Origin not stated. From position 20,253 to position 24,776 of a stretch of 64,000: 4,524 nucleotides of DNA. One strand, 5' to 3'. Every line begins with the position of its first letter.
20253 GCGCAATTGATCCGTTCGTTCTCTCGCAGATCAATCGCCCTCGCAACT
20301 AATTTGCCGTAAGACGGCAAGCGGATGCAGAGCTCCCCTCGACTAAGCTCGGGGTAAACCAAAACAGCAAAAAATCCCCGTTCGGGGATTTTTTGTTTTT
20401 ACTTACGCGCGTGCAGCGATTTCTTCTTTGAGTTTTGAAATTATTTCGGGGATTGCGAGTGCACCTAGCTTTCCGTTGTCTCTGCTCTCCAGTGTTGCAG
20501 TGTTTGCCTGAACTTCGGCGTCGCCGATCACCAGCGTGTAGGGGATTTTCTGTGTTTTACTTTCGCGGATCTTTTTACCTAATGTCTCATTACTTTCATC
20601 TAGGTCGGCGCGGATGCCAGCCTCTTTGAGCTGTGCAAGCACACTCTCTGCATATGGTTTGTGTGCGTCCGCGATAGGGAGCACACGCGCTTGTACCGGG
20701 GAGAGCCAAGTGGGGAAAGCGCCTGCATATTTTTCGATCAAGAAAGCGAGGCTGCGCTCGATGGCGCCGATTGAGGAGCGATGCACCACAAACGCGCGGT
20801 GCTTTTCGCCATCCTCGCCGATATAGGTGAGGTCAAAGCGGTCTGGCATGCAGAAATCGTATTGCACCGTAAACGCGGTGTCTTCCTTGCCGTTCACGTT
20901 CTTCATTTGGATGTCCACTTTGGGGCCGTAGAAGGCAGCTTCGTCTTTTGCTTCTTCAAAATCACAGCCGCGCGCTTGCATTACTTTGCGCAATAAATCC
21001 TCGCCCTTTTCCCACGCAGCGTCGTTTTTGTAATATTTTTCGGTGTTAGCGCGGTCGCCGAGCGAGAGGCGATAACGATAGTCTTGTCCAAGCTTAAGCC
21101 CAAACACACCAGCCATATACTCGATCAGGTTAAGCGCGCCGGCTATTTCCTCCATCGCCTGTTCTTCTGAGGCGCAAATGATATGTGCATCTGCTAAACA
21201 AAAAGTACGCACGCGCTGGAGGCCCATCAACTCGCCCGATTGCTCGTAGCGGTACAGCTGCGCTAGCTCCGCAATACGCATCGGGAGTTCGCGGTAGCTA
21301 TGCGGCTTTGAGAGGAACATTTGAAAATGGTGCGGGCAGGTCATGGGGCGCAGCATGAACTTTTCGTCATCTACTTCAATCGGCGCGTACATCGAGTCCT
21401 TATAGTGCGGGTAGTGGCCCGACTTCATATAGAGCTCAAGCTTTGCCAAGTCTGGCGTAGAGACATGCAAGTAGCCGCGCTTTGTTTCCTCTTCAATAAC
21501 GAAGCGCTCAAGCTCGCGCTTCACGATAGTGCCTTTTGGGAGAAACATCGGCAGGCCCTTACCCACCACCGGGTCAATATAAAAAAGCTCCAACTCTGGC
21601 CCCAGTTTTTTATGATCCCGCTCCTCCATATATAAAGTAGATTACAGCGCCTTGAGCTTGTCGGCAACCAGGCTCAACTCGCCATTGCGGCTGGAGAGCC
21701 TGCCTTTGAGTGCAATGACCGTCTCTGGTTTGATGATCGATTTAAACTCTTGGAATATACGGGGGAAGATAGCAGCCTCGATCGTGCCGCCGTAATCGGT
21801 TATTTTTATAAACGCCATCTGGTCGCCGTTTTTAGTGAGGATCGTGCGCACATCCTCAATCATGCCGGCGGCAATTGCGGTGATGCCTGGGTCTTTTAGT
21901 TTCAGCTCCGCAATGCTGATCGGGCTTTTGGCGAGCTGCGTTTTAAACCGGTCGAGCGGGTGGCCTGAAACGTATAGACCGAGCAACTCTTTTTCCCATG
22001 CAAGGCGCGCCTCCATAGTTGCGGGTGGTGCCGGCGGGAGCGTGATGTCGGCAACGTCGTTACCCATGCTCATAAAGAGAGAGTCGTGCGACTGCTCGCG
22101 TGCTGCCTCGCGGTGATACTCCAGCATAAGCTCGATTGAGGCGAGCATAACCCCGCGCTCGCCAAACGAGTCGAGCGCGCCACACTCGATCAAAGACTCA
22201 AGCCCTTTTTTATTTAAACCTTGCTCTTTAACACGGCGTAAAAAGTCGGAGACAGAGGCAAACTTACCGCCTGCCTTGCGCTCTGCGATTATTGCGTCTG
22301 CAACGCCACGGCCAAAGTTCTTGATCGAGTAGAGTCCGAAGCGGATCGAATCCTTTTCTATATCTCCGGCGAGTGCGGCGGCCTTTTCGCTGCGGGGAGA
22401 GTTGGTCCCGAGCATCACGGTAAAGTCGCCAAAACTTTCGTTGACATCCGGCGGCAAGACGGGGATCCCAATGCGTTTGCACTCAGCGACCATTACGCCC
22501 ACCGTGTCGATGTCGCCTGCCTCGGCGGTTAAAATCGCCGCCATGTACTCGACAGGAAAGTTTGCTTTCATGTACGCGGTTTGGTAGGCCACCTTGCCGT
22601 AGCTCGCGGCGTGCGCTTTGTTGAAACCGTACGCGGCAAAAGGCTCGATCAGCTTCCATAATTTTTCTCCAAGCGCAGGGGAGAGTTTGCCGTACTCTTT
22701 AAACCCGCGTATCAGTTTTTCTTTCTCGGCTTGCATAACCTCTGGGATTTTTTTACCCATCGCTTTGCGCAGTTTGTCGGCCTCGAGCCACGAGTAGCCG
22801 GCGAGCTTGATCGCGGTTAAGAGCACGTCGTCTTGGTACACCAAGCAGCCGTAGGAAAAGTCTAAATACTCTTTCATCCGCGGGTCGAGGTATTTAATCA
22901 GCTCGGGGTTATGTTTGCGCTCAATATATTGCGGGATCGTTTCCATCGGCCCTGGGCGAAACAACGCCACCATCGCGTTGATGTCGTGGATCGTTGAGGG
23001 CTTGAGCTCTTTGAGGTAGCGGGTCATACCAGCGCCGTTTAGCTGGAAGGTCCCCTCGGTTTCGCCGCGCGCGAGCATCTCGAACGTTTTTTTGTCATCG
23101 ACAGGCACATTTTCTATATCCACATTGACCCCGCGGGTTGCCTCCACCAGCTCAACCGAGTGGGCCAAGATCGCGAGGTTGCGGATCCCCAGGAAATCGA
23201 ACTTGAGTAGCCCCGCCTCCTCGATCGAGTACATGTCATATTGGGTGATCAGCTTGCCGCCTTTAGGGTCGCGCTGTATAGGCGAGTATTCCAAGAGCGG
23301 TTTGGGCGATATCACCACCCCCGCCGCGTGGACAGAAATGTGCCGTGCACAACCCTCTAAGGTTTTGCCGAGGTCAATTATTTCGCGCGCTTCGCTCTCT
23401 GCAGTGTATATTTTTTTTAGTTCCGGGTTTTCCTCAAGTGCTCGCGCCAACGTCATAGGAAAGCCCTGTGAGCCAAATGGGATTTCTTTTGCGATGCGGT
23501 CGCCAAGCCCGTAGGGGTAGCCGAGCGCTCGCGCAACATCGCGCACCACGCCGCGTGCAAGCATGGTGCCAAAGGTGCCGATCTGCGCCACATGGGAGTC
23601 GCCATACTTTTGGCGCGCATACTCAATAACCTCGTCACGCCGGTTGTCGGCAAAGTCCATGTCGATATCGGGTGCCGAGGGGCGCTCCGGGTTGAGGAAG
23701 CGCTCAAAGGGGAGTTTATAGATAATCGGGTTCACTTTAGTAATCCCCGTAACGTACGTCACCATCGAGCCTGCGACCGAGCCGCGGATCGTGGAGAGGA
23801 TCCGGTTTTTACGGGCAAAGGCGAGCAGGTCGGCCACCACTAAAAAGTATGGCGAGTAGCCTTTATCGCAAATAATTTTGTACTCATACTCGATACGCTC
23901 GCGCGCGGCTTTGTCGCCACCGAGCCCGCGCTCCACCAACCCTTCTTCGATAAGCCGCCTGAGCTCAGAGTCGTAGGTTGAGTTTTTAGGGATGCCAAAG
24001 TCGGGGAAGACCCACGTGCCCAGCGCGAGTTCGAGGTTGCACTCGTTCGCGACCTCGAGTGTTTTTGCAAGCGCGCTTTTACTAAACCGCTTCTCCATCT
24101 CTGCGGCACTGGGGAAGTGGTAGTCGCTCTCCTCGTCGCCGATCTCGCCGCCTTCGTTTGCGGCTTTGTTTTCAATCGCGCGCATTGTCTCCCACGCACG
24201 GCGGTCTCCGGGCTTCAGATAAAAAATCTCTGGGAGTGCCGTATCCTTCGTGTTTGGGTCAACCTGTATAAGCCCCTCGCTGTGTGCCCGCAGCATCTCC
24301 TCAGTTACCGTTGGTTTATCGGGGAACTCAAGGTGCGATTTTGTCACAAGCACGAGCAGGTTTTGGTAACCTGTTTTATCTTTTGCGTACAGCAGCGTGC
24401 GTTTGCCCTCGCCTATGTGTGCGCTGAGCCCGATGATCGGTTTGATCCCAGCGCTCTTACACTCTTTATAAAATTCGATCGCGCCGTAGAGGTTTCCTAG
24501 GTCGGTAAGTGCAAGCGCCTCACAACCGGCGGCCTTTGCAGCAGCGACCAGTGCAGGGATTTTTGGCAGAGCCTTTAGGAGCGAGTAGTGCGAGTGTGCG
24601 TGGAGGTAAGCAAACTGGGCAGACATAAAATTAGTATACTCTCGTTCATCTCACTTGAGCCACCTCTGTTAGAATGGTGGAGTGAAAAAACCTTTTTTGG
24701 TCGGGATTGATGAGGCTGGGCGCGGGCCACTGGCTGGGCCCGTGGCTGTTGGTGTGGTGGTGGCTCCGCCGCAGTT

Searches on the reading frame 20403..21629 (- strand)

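Call 65: search_protein_families(library=pfam, proteins=[window:20403-21629:-])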
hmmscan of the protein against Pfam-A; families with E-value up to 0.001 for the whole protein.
window:20403-21629:- (408 aa): 2 families
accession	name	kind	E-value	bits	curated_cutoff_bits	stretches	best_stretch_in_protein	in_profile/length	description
PF00587.30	tRNA-synt_2b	-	8.3e-30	104.6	29.3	1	88-301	8-179/179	tRNA synthetase class II core domain (G, H, P, S and T)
PF03129.25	HGTP_anticodon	-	4.4e-24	84.9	21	1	313-403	1-94/94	Anticodon binding domain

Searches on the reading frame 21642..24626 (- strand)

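Call 65: search_protein_families(library=pfam, proteins=[window:21642-24626:-])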
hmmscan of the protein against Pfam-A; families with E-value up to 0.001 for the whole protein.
window:21642-24626:- (994 aa): 5 families
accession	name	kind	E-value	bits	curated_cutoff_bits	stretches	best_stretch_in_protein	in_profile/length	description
PF07733.18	DNA_pol3_alpha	-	6.3e-91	305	23.9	1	221-480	2-260/260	Bacterial DNA polymerase III alpha NTPase domain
PF17657.6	DNA_pol3_finger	-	2.6e-49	167.2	22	1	483-644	1-164/166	Bacterial DNA polymerase III alpha subunit finger domain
PF02811.25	PHP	-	7.1e-32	111.4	26.4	1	8-151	2-148/164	PHP domain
PF14579.12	HHH_6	-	2.7e-26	92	25.6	1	720-823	1-85/90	Helix-hairpin-helix motif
PF01336.31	tRNA_anti-codon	-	9.2e-12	45.2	27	1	920-992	4-73/75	OB-fold nucleic acid binding domain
